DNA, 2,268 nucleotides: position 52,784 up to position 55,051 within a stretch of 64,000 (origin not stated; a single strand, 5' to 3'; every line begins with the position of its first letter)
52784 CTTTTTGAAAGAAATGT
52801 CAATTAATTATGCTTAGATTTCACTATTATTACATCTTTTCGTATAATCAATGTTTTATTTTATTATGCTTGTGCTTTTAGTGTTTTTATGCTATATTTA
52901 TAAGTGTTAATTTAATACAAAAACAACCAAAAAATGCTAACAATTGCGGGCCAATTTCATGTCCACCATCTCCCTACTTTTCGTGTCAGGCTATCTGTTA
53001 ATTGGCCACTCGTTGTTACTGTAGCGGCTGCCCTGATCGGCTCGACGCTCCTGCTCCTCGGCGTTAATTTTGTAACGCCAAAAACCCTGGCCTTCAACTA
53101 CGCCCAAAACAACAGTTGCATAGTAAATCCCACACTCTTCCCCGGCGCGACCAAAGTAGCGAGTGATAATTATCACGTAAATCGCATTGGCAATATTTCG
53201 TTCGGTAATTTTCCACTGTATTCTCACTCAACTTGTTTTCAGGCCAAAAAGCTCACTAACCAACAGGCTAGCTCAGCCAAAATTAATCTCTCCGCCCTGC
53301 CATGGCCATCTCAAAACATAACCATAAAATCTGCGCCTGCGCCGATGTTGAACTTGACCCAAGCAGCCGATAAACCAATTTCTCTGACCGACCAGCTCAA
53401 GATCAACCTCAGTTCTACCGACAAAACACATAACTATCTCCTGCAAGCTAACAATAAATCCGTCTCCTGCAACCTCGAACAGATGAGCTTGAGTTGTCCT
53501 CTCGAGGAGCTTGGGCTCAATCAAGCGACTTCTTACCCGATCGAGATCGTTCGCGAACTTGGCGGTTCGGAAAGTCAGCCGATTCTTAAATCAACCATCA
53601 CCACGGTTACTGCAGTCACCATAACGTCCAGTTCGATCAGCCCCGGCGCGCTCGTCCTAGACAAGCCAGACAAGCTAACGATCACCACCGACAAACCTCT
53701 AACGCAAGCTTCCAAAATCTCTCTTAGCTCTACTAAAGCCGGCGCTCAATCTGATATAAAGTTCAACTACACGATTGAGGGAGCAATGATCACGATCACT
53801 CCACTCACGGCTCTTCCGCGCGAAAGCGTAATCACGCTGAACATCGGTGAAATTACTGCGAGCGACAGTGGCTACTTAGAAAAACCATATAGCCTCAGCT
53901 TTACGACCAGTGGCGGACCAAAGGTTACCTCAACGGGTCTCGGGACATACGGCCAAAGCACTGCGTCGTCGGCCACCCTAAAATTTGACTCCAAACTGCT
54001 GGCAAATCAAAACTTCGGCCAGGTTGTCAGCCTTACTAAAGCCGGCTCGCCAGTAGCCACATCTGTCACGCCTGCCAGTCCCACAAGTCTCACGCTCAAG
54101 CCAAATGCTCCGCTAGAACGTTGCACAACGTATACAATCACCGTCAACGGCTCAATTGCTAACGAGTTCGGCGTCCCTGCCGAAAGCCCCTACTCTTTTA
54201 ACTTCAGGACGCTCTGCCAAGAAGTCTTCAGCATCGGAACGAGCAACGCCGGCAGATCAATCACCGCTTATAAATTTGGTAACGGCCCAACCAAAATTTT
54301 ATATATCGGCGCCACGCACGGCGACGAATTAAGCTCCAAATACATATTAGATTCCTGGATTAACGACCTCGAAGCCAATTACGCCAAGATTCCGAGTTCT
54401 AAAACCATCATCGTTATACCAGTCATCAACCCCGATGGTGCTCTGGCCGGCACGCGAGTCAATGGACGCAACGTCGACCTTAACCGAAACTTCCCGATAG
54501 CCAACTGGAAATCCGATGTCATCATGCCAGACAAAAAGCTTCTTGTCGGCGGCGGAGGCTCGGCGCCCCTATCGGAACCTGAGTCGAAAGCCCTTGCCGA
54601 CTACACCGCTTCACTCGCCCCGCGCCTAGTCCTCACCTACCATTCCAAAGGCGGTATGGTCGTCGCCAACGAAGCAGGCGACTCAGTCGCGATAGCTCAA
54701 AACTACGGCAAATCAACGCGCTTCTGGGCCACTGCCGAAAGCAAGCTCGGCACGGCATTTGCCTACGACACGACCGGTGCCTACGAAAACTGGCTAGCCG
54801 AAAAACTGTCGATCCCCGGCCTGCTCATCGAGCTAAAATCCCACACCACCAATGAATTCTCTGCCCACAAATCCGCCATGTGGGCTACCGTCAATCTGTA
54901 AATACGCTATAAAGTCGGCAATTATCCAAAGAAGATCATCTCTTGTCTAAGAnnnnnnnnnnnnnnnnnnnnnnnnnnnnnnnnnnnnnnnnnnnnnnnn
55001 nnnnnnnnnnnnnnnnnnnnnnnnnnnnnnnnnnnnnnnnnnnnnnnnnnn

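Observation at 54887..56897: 26-bp perfect direct repeats bracket the transglutaminase-like gene, as if it were an inserted single-gene cassette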

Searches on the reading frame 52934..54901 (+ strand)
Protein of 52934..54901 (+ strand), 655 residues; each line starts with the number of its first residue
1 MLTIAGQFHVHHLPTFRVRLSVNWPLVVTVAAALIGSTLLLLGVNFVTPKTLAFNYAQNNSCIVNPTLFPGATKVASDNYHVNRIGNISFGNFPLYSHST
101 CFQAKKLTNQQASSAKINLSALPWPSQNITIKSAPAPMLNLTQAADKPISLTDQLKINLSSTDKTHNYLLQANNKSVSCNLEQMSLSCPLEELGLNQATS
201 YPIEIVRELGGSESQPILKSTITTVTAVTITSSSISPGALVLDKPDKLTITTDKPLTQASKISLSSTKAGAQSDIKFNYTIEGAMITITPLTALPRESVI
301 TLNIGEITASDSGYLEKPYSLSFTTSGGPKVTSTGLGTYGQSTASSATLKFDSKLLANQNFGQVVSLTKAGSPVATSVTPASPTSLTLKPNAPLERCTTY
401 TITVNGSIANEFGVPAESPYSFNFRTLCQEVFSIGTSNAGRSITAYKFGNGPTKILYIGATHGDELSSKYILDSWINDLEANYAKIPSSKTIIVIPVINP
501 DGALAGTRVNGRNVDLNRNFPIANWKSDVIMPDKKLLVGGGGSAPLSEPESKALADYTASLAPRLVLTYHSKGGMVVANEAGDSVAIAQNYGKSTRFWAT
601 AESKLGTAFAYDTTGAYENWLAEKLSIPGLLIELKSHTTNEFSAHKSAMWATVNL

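Call 5: search_protein_families(library=pfam, proteins=[window:52934-54901:+], max_evalue=0.01)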
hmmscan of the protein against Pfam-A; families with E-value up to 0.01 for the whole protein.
window:52934-54901:+ (655 aa): 4 families
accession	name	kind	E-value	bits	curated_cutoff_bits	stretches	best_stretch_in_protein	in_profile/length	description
PF00246.29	Peptidase_M14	-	2e-19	70.7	21.6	1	430-647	17-274/286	Zinc carboxypeptidase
PF13205.12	Big_5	-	7.3e-15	56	23.6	2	337-426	15-105/105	Bacterial Ig-like domain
PF24827.1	AstE_AspA_cat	-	1.5e-09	38.1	25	1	454-521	4-65/192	Succinylglutamate desuccinylase/Aspartoacylase catalytic domain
PF10994.13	DUF2817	-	0.0012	18.8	23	1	486-521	84-119/341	Protein of unknown function (DUF2817)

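Call 16: find_encoding_contigs(protein=window:52934-54901:+, flank=6000, max_places=8)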
Protein window:52934-54901:+ (655 aa): no gene with exactly this product is on record in the collection.

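Call 17: find_homologous_proteins(query=window:52934-54901:+)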
Query window:52934-54901:+ (655 aa): 72 proteins with E <= 0.001 among 8000 candidates.
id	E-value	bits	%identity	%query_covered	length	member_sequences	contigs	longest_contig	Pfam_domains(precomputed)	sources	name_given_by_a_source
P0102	0.0e+0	1441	100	100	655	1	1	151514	PF24827.2,PF00246.30,PF13205.13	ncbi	-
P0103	2.3e-280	950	68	95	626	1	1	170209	PF24827.2,PF00246.30,PF13205.13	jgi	-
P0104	5.3e-170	585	45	96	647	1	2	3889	PF24827.2,PF00246.30,PF13205.13,PF10994.14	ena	-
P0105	1.1e-167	577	44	98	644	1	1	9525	PF24827.2,PF00246.30,PF13205.13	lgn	-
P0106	1.6e-167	577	45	94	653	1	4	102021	PF24827.2,PF00246.30,PF13205.13,PF10994.14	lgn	-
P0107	8.1e-163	561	44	97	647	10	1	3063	PF24827.2,PF00246.30,PF10994.14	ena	-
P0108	3.0e-161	556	43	97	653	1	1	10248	PF24827.2,PF00246.30,PF13205.13,PF10994.14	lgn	-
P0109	9.4e-161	555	44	96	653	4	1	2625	PF24827.2,PF00246.30,PF13205.13,PF10994.14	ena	-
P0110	3.2e-160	553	44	96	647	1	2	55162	PF24827.2,PF00246.30,PF10994.14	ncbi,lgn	-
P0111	1.1e-149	518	42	95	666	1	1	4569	PF24827.2,PF00246.30,PF13205.13,PF10994.14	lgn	-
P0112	2.1e-147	511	44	93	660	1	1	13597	PF24827.2,PF00246.30,PF13205.13,PF10994.14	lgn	-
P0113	4.4e-145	503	41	96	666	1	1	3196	PF24827.2,PF00246.30,PF13205.13,PF10994.14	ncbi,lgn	-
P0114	3.8e-144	500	40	97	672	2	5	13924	PF24827.2,PF00246.30,PF13205.13,PF10994.14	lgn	-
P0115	4.3e-144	500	39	100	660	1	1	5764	PF24827.2,PF00246.30,PF13205.13,PF10994.14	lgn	-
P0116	7.0e-144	499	40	95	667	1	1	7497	PF24827.2,PF00246.30,PF13205.13,PF10994.14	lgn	-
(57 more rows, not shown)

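Call 19: find_encoding_contigs(protein=P0103, flank=8000, max_places=3)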
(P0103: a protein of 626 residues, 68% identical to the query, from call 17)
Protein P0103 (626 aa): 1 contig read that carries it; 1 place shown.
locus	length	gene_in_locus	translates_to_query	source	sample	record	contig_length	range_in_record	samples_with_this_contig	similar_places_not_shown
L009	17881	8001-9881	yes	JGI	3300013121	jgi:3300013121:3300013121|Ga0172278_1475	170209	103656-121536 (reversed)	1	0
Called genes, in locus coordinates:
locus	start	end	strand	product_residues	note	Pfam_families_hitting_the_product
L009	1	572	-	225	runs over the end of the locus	-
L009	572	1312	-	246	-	-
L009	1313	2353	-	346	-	PF25216:Volactin (faint), PF11104:PilM_2, PF14450:FtsA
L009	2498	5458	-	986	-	-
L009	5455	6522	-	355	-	-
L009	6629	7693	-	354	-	-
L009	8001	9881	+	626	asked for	PF13205:Big_5, PF00246:Peptidase_M14, PF24827:AstE_AspA_cat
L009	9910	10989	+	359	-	PF01926:MMR_HSR1, PF02421:FeoB_N, PF06071:YchF-GTPase_C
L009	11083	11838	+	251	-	PF00005:ABC_tran, PF02463:SMC_N (faint), PF13304:AAA_21 (faint)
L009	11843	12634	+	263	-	PF01061:ABC2_membrane, PF12698:ABC2_membrane_3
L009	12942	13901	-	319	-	PF13354:Beta-lactamase2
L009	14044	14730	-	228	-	PF00156:Pribosyltran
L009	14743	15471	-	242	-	PF01479:S4, PF01728:FtsJ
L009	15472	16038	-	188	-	PF08207:EFP_N, PF01132:EFP, PF09285:Elong-fact-P_C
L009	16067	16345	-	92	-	-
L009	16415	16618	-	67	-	PF01084:Ribosomal_S18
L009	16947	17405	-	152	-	PF00436:SSB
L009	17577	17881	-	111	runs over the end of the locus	PF01250:Ribosomal_S6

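Call 20: find_encoding_contigs(protein=P0106, flank=6000, max_places=3)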
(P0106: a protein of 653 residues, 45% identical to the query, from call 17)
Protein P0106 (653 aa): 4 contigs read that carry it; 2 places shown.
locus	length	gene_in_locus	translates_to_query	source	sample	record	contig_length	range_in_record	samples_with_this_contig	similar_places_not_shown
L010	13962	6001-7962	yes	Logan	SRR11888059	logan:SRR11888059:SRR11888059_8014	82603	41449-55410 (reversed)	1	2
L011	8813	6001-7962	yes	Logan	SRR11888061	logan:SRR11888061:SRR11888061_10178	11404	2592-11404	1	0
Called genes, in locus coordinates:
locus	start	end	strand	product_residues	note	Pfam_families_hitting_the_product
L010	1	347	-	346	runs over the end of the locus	PF11104:PilM_2, PF14450:FtsA, PF25216:Volactin (weak)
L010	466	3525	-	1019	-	-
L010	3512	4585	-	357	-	-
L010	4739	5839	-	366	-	-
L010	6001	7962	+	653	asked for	PF13205:Big_5 (faint), PF00246:Peptidase_M14, PF10994:DUF2817 (weak), PF24827:AstE_AspA_cat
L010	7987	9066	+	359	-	PF01926:MMR_HSR1, PF02421:FeoB_N, PF06071:YchF-GTPase_C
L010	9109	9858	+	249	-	PF02463:SMC_N (faint), PF00005:ABC_tran, PF13304:AAA_21 (faint)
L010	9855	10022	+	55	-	-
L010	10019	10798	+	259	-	PF01061:ABC2_membrane, PF12698:ABC2_membrane_3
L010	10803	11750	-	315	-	PF13354:Beta-lactamase2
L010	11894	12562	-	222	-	PF00156:Pribosyltran (weak)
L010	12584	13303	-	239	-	PF01479:S4, PF01728:FtsJ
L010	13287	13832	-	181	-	-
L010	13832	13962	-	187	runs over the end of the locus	PF08207:EFP_N, PF01132:EFP, PF09285:Elong-fact-P_C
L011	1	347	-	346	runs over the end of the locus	PF11104:PilM_2, PF14450:FtsA, PF25216:Volactin (weak)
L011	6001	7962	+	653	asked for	PF13205:Big_5 (faint), PF00246:Peptidase_M14, PF10994:DUF2817 (weak), PF24827:AstE_AspA_cat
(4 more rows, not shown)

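Call 21: find_encoding_contigs(protein=P0110, flank=6000, max_places=3)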
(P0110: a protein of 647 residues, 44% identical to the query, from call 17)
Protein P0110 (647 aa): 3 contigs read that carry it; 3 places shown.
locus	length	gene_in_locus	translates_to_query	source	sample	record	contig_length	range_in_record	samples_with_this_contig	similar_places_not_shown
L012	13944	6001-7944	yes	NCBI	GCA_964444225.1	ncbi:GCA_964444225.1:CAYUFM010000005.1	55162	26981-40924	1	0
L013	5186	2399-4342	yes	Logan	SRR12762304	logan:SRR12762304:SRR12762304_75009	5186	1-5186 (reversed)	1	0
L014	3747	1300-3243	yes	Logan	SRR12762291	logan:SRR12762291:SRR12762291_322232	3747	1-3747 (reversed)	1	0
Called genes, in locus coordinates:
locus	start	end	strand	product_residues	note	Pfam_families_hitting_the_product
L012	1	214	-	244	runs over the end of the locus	-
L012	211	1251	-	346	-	PF11104:PilM_2, PF14450:FtsA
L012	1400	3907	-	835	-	-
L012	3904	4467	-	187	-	PF13424:TPR_12 (faint), PF13181:TPR_8 (faint)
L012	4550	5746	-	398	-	-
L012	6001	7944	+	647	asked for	PF00246:Peptidase_M14, PF24827:AstE_AspA_cat, PF10994:DUF2817 (faint)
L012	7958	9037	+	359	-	PF01926:MMR_HSR1, PF02421:FeoB_N, PF06071:YchF-GTPase_C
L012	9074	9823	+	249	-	PF00005:ABC_tran, PF13304:AAA_21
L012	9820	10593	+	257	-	PF01061:ABC2_membrane, PF12698:ABC2_membrane_3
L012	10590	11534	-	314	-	PF13354:Beta-lactamase2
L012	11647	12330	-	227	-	PF00156:Pribosyltran (weak)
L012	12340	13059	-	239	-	PF01479:S4, PF01728:FtsJ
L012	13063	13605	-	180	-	-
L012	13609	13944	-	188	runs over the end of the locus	PF08207:EFP_N, PF01132:EFP, PF09285:Elong-fact-P_C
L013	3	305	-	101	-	?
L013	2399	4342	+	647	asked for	PF00246:Peptidase_M14, PF24827:AstE_AspA_cat, PF10994:DUF2817 (faint)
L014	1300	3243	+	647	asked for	PF00246:Peptidase_M14, PF24827:AstE_AspA_cat, PF10994:DUF2817 (faint)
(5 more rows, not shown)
